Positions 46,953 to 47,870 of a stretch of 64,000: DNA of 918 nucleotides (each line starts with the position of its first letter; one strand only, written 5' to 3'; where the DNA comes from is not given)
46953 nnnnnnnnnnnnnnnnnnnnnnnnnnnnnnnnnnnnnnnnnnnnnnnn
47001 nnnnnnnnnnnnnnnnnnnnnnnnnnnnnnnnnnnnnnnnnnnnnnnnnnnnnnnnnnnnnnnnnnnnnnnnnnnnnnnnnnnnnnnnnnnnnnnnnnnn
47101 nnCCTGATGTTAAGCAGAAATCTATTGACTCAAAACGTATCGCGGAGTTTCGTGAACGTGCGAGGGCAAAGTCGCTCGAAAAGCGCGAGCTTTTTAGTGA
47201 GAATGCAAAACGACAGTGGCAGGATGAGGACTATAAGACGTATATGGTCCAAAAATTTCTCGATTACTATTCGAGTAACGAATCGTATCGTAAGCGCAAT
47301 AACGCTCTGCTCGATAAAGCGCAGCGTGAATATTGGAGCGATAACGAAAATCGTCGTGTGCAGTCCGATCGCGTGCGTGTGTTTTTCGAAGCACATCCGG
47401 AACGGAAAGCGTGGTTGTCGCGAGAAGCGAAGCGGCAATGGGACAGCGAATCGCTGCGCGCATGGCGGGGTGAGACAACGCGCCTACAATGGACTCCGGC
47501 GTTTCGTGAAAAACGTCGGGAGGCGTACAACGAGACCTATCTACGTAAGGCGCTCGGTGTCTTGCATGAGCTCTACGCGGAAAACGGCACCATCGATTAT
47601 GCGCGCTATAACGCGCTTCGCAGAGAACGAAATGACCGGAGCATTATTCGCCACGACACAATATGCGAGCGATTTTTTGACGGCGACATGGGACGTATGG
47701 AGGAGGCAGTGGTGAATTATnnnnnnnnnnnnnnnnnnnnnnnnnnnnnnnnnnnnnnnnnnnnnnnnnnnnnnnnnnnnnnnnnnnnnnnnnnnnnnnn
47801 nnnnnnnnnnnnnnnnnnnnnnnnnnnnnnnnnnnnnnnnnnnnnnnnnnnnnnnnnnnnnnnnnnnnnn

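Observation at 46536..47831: GyrB intein without a recognisable homing-endonuclease core, carrying KRQW/REYW tandem repeats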

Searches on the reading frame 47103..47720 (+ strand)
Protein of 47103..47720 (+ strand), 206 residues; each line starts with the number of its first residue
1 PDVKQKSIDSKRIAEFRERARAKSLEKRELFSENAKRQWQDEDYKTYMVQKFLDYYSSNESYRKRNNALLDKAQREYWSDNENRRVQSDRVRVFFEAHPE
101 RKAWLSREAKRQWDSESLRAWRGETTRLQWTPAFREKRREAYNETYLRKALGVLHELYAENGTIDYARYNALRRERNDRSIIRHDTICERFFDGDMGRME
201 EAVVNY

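Call 32: search_protein_families(library=pfam, proteins=[window:47103-47720:+], max_evalue=10)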
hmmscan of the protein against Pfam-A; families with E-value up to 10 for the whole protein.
window:47103-47720:+ (206 aa): 0 families

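Call 49: search_protein_representatives(alignment_id=A3)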
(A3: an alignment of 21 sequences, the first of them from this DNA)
Query: 21 sequences, 208 profile positions. Proteins with E-value up to 0.001 (for the whole library): 333; up to 1e-10: 111; up to 1e-30: 44. The best 150 are listed.
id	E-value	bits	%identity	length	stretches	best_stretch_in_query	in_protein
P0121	7.8e-79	280.9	-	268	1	1-205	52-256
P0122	8.5e-79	280.8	-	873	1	1-208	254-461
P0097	5.2e-75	268.4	-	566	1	1-207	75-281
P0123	8.7e-73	261.1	-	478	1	2-208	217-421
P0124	1.3e-72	260.6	-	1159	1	1-208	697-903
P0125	1.7e-72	260.2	-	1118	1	1-206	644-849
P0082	8.8e-71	254.6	-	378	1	1-208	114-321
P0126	2.3e-70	253.2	-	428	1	25-208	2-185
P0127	4.8e-69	248.9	-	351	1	1-199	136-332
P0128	4.9e-68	245.6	-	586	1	24-208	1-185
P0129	1.1e-66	241.2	-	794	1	4-208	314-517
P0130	2.0e-66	240.3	-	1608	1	1-207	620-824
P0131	5.2e-64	232.5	-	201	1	24-208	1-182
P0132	7.9e-64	231.9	-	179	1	29-206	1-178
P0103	8.1e-62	225.3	-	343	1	1-208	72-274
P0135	6.2e-59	215.9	-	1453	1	1-208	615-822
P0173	8.1e-26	107.7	-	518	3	34-140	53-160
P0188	1.6e-19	87.2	-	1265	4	29-130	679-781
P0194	4.2e-17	79.3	-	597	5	17-138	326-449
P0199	8.7e-16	75.0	-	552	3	33-138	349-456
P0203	3.7e-14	69.6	-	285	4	77-128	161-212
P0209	3.4e-13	66.5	-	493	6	55-116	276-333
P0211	8.8e-13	65.1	-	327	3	25-126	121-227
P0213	2.3e-12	63.8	-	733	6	10-117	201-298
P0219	2.0e-11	60.7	-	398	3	21-140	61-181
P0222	4.6e-11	59.5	-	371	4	72-139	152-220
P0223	4.9e-11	59.4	-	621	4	69-139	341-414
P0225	5.5e-11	59.3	-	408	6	51-108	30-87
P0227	6.4e-11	59.0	-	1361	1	70-208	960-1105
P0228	1.5e-10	57.9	-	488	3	26-142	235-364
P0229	1.5e-10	57.8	-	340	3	8-124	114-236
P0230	1.7e-10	57.7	-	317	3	68-130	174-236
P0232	2.0e-10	57.5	-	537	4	21-142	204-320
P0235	5.3e-10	56.1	-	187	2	100-143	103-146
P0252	9.0e-09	52.0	-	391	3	5-133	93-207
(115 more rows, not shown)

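Call 50: search_protein_families(library=pfam, proteins=[P0130, P0135, P0227, P0188, P0194, P0209, P0213, P0225, P0173, P0199], max_evalue=0.01)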
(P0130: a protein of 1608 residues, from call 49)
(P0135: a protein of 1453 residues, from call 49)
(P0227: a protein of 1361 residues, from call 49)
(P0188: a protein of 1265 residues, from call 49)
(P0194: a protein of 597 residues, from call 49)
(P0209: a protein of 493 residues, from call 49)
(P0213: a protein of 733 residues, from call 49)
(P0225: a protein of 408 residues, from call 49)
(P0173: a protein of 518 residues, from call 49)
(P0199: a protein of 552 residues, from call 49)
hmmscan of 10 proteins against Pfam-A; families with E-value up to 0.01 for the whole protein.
P0130 (1608 aa): 11 families
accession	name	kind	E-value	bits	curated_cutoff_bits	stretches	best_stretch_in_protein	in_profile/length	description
PF00204.31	DNA_gyraseB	-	6.7e-51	172.6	27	1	220-388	1-172/173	DNA gyrase B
PF14890.11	Intein_splicing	-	1.3e-37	129.4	35.8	2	439-862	2-155/155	Intein splicing domain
PF00986.26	DNA_gyraseB_C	-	3.4e-27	94.8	29.8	1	1537-1598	2-63/63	DNA gyrase B subunit, carboxyl terminus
PF02518.31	HATPase_c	-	1.4e-13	51.7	26.4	1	30-169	2-106/111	Histidine kinase-, DNA gyrase B-, and HSP90-like ATPase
PF01751.28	Toprim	-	6.6e-08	33.1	23.1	0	865-933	15-67/96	Toprim domain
PF14528.11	LAGLIDADG_3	-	2.4e-07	31.4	22.5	1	1309-1359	2-55/82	LAGLIDADG-like domain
PF01079.26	Hint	-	2.7e-07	30.8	29.7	0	966-1044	43-129/213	Hint module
PF13589.12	HATPase_c_3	-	5.9e-05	23.6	25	1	35-152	4-111/137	Histidine kinase-, DNA gyrase B-, and HSP90-like ATPase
PF12844.13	HTH_19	-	9.9e-05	22.6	30.2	1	1099-1152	4-56/64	Helix-turn-helix domain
PF01381.28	HTH_3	-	0.0015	19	23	1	1099-1150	1-51/55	Helix-turn-helix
PF17898.6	GerD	-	0.0015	18.9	29.5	0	622-670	46-94/114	Spore germination GerD central core domain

P0135 (1453 aa): 7 families
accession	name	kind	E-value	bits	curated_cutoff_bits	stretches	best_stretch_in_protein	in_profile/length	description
PF00204.31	DNA_gyraseB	-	1.9e-41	141.9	27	1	220-386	1-172/173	DNA gyrase B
PF14890.11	Intein_splicing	-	5.1e-41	140.5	35.8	2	945-1271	9-155/155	Intein splicing domain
PF00986.26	DNA_gyraseB_C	-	2e-26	92.4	29.8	1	1383-1442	3-62/63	DNA gyrase B subunit, carboxyl terminus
PF02518.31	HATPase_c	-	1.1e-12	48.9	26.4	1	37-172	7-108/111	Histidine kinase-, DNA gyrase B-, and HSP90-like ATPase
PF01079.26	Hint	-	1.1e-06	28.9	29.7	1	953-1017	28-93/213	Hint module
PF01751.28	Toprim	-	2.7e-06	27.9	23.1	1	860-928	13-66/96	Toprim domain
PF13589.12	HATPase_c_3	-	0.0089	16.5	25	0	41-145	8-103/137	Histidine kinase-, DNA gyrase B-, and HSP90-like ATPase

P0227 (1361 aa): 7 families
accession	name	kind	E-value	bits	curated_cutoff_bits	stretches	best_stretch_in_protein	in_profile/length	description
PF14890.11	Intein_splicing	-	5.2e-30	104.7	35.8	2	811-1142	9-155/155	Intein splicing domain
PF00204.31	DNA_gyraseB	-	9.5e-21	74.5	27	1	605-744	14-159/173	DNA gyrase B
PF13392.12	HNH_3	-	8.9e-17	60.9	24.8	2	918-960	3-45/46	HNH endonuclease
PF01079.26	Hint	-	1.4e-06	28.5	29.7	0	114-201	10-90/213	Hint module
PF13589.12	HATPase_c_3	-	3.7e-05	24.2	25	1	34-86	3-54/137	Histidine kinase-, DNA gyrase B-, and HSP90-like ATPase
PF07591.16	PT-HINT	-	4e-05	24.3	27.7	0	167-216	38-87/137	Pretoxin HINT domain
PF02518.31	HATPase_c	-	0.0016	19.3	26.4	1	33-103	5-69/111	Histidine kinase-, DNA gyrase B-, and HSP90-like ATPase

P0188 (1265 aa): 6 families
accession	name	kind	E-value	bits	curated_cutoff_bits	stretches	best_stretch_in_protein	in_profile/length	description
PF00204.31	DNA_gyraseB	-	4.9e-50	169.8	27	1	238-409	1-172/173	DNA gyrase B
PF00986.26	DNA_gyraseB_C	-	5e-25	87.9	29.8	1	1196-1255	4-63/63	DNA gyrase B subunit, carboxyl terminus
PF14890.11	Intein_splicing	-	8.5e-17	61.8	35.8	1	502-909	44-155/155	Intein splicing domain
PF02518.31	HATPase_c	-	1.4e-14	54.9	26.4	1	45-189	3-108/111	Histidine kinase-, DNA gyrase B-, and HSP90-like ATPase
PF01751.28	Toprim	-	4.9e-10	39.9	23.1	1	912-1004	15-90/96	Toprim domain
PF07591.16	PT-HINT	-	0.0041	17.8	27.7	0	502-549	40-90/137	Pretoxin HINT domain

P0194 (597 aa): 1 family
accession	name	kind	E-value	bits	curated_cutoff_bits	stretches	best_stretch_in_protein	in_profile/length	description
PF17898.6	GerD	-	1.3e-05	25.5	29.5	0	223-348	8-112/114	Spore germination GerD central core domain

P0209 (493 aa): 2 families
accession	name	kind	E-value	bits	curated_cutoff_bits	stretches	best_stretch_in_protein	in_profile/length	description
PF01541.30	GIY-YIG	-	1.1e-07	32.4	22.6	1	19-98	2-74/78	GIY-YIG catalytic domain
PF22083.2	I-HmuI_NUMOD-like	-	8.7e-05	22.5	27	0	473-491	28-46/46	DNA endonuclease I-HmuI-like, NUMOD-like domain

P0213 (733 aa): 5 families
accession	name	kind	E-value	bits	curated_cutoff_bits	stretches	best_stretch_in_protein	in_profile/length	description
PF17898.6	GerD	-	3.7e-23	82.1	29.5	1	182-260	26-108/114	Spore germination GerD central core domain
PF25680.1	Mom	-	1.1e-17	64.8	27.1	1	553-720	2-170/202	Mom protein family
PF18741.7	MTES_1575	-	0.00013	22.4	38.2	1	464-527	22-84/96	REase_MTES_1575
PF17830.6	STI1-HOP_DP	-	0.00014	22.1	29.1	0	383-425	15-54/55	STI1/HOP, DP domain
PF02979.21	NHase_alpha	-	0.0015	18.4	27.2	0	165-201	46-82/184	Nitrile hydratase, alpha chain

P0225 (408 aa): 3 families
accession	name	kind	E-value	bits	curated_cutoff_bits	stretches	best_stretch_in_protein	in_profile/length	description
PF02671.26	PAH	-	0.00019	21.5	21.3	0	53-81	8-36/45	Paired amphipathic helix repeat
PF04480.18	DUF559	-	0.00058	20.1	20.6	1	304-403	13-105/109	Protein of unknown function (DUF559)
PF05443.17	ROS_MUCR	-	0.0027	18.2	25.4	1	4-44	63-106/123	ROS/MUCR transcriptional regulator protein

P0173 (518 aa): 3 families
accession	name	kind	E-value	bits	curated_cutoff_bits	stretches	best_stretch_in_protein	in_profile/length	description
PF00986.26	DNA_gyraseB_C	-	3.3e-32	110.9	29.8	1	446-507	2-63/63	DNA gyrase B subunit, carboxyl terminus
PF01751.28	Toprim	-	3.2e-13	50.1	23.1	1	315-414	13-95/96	Toprim domain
PF14890.11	Intein_splicing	-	1e-07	32.3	35.8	1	234-314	114-155/155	Intein splicing domain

P0199 (552 aa): 3 families
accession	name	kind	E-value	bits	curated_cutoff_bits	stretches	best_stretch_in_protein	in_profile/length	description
PF00204.31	DNA_gyraseB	-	1.5e-27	96.6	27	1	1-89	84-172/173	DNA gyrase B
PF01079.26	Hint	-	7.8e-06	26.1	29.7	1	127-215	10-94/213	Hint module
PF14890.11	Intein_splicing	-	2.8e-05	24.4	35.8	1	139-395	3-96/155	Intein splicing domain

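Call 52: search_protein_families(library=ncbifam, proteins=[P0194, P0209, P0213, P0222, P0225, P0228, P0232, P0235, P0229, P0211], max_evalue=0.01)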
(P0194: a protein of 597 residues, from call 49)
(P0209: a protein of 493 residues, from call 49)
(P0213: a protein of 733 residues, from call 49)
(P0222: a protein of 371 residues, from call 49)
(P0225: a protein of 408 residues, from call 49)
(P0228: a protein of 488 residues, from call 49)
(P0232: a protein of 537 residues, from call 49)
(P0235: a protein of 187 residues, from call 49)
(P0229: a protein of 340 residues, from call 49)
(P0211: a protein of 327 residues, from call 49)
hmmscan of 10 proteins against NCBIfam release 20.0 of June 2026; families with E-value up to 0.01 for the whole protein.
P0194 (597 aa): 1 family
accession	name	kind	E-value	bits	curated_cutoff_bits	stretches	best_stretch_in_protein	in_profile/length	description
NF040801.1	spore_GerD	equivalog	7.6e-05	22.3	100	0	116-258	40-166/174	spore germination lipoprotein GerD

P0209 (493 aa): 1 family
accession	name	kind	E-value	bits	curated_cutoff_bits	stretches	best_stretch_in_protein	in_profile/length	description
TIGR04529.1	MTB_hemophore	subfamily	6.3e-05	23.8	32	0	170-217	19-59/77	hemophore-related protein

P0213 (733 aa): 3 families
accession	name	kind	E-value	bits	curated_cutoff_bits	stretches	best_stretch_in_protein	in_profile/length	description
NF040801.1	spore_GerD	equivalog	1.3e-21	76.9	100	2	182-261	85-168/174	spore germination lipoprotein GerD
TIGR01323.1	nitrile_alph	equivalog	0.00038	20.1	249.85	0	165-201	46-82/189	nitrile hydratase subunit alpha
TIGR03898.1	lanti_MRSA_kill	subfamily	0.0015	18.5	23.5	0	165-188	3-27/44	mersacidin/lichenicidin family type 2 lantibiotic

P0222 (371 aa): 1 family
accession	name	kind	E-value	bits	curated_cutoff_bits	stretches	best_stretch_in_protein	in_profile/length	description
TIGR04529.1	MTB_hemophore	subfamily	0.0015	19.4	32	0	169-192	13-36/77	hemophore-related protein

P0225 (408 aa): 0 families

P0228 (488 aa): 1 family
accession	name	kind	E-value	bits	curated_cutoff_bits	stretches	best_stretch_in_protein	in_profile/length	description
TIGR01453.1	grpIintron_endo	subfamily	0.0037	17.3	56.05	0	144-321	6-159/215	group I intron endonuclease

P0232 (537 aa): 1 family
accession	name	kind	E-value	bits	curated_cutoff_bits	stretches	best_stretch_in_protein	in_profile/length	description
NF040801.1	spore_GerD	equivalog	0.0074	15.8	100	0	350-413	103-158/174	spore germination lipoprotein GerD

P0235 (187 aa): 1 family
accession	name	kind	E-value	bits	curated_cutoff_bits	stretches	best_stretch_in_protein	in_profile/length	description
TIGR01453.1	grpIintron_endo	subfamily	9.2e-09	35.6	56.05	1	20-182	15-171/215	group I intron endonuclease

P0229 (340 aa): 1 family
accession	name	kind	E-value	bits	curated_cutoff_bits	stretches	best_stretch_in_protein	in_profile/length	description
NF040563.1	guided_IscB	equivalog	1.1e-06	28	175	1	250-318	180-248/314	RNA-guided endonuclease IscB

P0211 (327 aa): 0 families

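Call 53: search_protein_families(library=pfam, proteins=[P0222, P0228, P0232, P0235, P0229, P0211, P0203, P0223, P0230, P0219], max_evalue=0.01)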
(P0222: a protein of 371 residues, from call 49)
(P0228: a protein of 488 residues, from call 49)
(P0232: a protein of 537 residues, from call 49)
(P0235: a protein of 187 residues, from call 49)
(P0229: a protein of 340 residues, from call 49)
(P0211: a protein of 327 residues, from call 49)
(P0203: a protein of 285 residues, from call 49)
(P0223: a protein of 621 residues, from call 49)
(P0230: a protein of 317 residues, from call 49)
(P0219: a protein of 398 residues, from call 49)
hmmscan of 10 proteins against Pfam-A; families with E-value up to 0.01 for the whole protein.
P0222 (371 aa): 2 families
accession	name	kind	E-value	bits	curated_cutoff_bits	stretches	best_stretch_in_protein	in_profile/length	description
PF21826.1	DUF6887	-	0.0065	17.2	24.2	0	123-155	14-46/62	Family of unknown function (DUF6887)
PF16525.10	MHB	-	0.0081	16.8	27.4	0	117-137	15-35/77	Haemophore, haem-binding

P0228 (488 aa): 0 families

P0232 (537 aa): 2 families
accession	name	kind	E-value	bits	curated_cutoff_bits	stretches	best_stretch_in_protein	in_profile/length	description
PF17898.6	GerD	-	0.00028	21.2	29.5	0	317-416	20-102/114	Spore germination GerD central core domain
PF17830.6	STI1-HOP_DP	-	0.0074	16.6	29.1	0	360-390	18-54/55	STI1/HOP, DP domain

P0235 (187 aa): 2 families
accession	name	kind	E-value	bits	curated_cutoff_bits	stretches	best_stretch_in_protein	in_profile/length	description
PF01541.30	GIY-YIG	-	1.9e-07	31.7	22.6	1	6-82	2-72/78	GIY-YIG catalytic domain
PF07460.16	NUMOD3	-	0.0024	18.2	20.4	1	102-134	4-35/37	NUMOD3 motif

P0229 (340 aa): 1 family
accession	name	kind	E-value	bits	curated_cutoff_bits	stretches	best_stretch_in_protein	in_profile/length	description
PF13392.12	HNH_3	-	0.0046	17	24.8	0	279-297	21-39/46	HNH endonuclease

P0211 (327 aa): 0 families

P0203 (285 aa): 1 family
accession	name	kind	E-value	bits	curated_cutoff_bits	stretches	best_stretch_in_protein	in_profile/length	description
PF24241.1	Deam_C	-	0.0072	16.7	27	0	39-78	76-115/136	Putative cytidine deaminase, C-terminal domain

P0223 (621 aa): 1 family
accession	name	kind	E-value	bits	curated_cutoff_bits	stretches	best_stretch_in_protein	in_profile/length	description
PF05367.17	Phage_endo_I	-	0.00025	21.1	29.1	1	496-566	15-86/149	Phage endonuclease I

P0230 (317 aa): 1 family
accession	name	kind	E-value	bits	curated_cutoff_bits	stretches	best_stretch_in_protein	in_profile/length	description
PF04545.22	Sigma70_r4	-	0.0045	16.9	24.1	0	280-305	18-43/50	Sigma-70, region 4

P0219 (398 aa): 2 families
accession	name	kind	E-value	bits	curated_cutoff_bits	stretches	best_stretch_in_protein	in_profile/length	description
PF14890.11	Intein_splicing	-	3.7e-08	33.8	35.8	1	287-336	114-155/155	Intein splicing domain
PF13392.12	HNH_3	-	0.0015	18.5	24.8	1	3-25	22-44/46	HNH endonuclease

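Call 65: search_protein_families(library=pfam, alignment_id=A5, max_evalue=0.001)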
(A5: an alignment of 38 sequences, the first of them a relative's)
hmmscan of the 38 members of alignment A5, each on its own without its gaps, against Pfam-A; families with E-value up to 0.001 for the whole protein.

A. member 1, P0209 (493 aa): 2 families
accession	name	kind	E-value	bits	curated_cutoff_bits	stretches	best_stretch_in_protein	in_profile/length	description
PF01541.30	GIY-YIG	-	1.1e-07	32.4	22.6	1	19-98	2-74/78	GIY-YIG catalytic domain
PF22083.2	I-HmuI_NUMOD-like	-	8.7e-05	22.5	27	0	473-491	28-46/46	DNA endonuclease I-HmuI-like, NUMOD-like domain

B. families by the number of members that match (of 38 scanned): 18 families
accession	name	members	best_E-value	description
PF01541.30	GIY-YIG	8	5.4e-10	GIY-YIG catalytic domain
PF17898.6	GerD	4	3.7e-23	Spore germination GerD central core domain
PF18741.7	MTES_1575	3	5.4e-08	REase_MTES_1575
PF04480.18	DUF559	3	1.3e-07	Protein of unknown function (DUF559)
PF03852.21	Vsr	2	3.3e-08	DNA mismatch endonuclease Vsr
PF05443.17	ROS_MUCR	2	4.6e-08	ROS/MUCR transcriptional regulator protein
PF17830.6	STI1-HOP_DP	2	5.7e-08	STI1/HOP, DP domain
PF05367.17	Phage_endo_I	2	4.7e-07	Phage endonuclease I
PF22083.2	I-HmuI_NUMOD-like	2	8.9e-07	DNA endonuclease I-HmuI-like, NUMOD-like domain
PF19835.5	SegE_GIY-YIG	2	2.2e-06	Putative endonuclease segE, GIY-YIG domain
PF16525.10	MHB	2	7.1e-05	Haemophore, haem-binding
PF14890.11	Intein_splicing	1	1.8e-20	Intein splicing domain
PF25680.1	Mom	1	1.1e-17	Mom protein family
PF07460.16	NUMOD3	1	1.1e-12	NUMOD3 motif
PF13392.12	HNH_3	1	2.9e-11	HNH endonuclease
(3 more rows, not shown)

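Call 81: search_solved_structures(query=A3, max_evalue=10, show_alignments=2)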
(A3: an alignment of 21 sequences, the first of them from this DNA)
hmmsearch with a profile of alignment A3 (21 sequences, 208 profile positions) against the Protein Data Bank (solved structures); distinct sequences matched with E-value up to 10: 2.
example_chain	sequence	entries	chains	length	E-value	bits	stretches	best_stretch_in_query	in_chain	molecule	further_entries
7cte_B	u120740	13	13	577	0.093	16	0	77-124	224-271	Origin recognition complex subunit 2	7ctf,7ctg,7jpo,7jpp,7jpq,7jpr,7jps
5uj8_E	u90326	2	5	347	0.24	14.7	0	26-83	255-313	Origin recognition complex subunit 2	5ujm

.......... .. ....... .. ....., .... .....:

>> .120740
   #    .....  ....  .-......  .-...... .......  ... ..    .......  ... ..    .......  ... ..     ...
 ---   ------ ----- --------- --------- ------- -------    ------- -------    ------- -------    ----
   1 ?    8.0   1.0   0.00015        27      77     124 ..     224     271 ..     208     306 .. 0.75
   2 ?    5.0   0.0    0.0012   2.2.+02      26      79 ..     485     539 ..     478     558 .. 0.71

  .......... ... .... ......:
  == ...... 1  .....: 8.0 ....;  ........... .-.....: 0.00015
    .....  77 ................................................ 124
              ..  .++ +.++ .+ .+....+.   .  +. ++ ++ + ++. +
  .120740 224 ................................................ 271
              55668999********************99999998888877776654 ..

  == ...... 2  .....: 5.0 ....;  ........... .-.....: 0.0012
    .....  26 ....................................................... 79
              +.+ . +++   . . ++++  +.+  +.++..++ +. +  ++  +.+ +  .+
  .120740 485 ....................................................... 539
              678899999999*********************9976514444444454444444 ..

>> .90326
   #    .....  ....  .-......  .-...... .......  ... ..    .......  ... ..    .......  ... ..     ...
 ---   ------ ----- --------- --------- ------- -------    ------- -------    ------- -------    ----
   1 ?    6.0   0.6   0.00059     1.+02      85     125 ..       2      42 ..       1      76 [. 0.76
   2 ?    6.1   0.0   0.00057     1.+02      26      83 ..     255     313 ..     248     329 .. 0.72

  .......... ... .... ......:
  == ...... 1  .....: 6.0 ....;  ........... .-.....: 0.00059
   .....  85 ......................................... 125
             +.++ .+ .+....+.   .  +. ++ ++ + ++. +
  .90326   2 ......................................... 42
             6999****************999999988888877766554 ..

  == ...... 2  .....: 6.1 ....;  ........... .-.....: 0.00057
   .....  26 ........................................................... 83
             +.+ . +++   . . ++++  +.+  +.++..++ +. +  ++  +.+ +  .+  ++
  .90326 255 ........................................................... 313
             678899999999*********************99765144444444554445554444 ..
